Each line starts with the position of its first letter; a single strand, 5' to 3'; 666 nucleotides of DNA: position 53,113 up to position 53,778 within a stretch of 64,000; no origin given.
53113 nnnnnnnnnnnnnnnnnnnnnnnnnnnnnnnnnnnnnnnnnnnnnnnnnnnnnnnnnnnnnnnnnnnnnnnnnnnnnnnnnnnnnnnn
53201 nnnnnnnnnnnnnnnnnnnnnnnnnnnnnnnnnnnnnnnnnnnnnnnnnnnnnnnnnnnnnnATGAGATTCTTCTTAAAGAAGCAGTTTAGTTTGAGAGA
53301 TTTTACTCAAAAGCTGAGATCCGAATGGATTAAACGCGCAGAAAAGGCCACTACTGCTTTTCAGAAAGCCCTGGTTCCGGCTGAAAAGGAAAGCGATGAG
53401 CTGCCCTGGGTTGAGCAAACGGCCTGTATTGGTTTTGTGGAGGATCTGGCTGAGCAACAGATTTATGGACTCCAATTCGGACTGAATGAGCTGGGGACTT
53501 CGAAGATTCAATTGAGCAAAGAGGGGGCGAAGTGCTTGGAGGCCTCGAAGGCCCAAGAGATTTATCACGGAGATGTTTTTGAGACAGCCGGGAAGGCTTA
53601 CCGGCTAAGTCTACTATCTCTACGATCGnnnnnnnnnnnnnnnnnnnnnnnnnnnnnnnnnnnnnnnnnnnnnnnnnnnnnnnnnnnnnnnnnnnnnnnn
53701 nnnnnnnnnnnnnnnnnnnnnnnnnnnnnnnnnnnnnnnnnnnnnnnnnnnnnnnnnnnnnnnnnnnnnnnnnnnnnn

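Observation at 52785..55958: FHA / FHA-TM-periplasmic-TM-FHA / lipoprotein module embedded between baseplate and spike genes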

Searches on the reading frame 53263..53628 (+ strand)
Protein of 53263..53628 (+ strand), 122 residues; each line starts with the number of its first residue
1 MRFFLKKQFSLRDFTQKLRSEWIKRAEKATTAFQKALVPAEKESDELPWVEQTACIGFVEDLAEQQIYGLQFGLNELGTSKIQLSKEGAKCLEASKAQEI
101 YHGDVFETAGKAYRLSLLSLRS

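Call 47: search_solved_structures(query=A6, max_evalue=10, show_alignments=2)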
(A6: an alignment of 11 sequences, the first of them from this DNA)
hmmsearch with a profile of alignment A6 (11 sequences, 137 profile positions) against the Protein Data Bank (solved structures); distinct sequences matched with E-value up to 10: 16.
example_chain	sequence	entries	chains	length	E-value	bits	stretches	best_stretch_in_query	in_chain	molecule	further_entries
6b85_J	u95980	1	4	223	0.00024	24.1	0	23-55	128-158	TMHC4_R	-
8far_A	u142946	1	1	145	0.00073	22.6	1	23-55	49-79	I432-1-CC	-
8cus_A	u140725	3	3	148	0.00089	22.3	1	23-55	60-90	I432-1(NaCl) Chain A | I432-1(Imd) Chain A | I432-1-X3 Chain A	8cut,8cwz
8fwd_1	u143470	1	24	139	0.0022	21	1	23-55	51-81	O43-rpxdoc-EK1_B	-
11kc_A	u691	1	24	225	0.0051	19.8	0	23-55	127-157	Designed nanoparticle O43-TM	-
2eh3_A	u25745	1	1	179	0.035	17.1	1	20-66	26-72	Transcriptional regulator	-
5dly_A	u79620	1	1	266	0.28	14.2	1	66-117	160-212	plantazolicin methyltransferase BamL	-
4kvz_A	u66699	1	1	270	0.28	14.2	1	66-117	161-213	BamL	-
5dm0_A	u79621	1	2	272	0.28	14.2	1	66-117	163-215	plantazolicin methyltransferase BamL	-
2x9w_A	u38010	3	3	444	0.65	13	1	23-86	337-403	CELL WALL SURFACE ANCHOR FAMILY PROTEIN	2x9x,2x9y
3rpk_A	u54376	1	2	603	1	12.4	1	23-86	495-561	Backbone pilus subunit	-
2y1v_A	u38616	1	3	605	1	12.4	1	23-86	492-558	CELL WALL SURFACE ANCHOR FAMILY PROTEIN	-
8rq3_A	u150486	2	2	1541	1.6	11.8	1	9-48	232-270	ATP-binding cassette sub-family C member 2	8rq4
9jfo_A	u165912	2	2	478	2.2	11.3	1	6-52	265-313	LaTranC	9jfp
9jfq_A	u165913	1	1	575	2.4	11.2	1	6-52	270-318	LaTranC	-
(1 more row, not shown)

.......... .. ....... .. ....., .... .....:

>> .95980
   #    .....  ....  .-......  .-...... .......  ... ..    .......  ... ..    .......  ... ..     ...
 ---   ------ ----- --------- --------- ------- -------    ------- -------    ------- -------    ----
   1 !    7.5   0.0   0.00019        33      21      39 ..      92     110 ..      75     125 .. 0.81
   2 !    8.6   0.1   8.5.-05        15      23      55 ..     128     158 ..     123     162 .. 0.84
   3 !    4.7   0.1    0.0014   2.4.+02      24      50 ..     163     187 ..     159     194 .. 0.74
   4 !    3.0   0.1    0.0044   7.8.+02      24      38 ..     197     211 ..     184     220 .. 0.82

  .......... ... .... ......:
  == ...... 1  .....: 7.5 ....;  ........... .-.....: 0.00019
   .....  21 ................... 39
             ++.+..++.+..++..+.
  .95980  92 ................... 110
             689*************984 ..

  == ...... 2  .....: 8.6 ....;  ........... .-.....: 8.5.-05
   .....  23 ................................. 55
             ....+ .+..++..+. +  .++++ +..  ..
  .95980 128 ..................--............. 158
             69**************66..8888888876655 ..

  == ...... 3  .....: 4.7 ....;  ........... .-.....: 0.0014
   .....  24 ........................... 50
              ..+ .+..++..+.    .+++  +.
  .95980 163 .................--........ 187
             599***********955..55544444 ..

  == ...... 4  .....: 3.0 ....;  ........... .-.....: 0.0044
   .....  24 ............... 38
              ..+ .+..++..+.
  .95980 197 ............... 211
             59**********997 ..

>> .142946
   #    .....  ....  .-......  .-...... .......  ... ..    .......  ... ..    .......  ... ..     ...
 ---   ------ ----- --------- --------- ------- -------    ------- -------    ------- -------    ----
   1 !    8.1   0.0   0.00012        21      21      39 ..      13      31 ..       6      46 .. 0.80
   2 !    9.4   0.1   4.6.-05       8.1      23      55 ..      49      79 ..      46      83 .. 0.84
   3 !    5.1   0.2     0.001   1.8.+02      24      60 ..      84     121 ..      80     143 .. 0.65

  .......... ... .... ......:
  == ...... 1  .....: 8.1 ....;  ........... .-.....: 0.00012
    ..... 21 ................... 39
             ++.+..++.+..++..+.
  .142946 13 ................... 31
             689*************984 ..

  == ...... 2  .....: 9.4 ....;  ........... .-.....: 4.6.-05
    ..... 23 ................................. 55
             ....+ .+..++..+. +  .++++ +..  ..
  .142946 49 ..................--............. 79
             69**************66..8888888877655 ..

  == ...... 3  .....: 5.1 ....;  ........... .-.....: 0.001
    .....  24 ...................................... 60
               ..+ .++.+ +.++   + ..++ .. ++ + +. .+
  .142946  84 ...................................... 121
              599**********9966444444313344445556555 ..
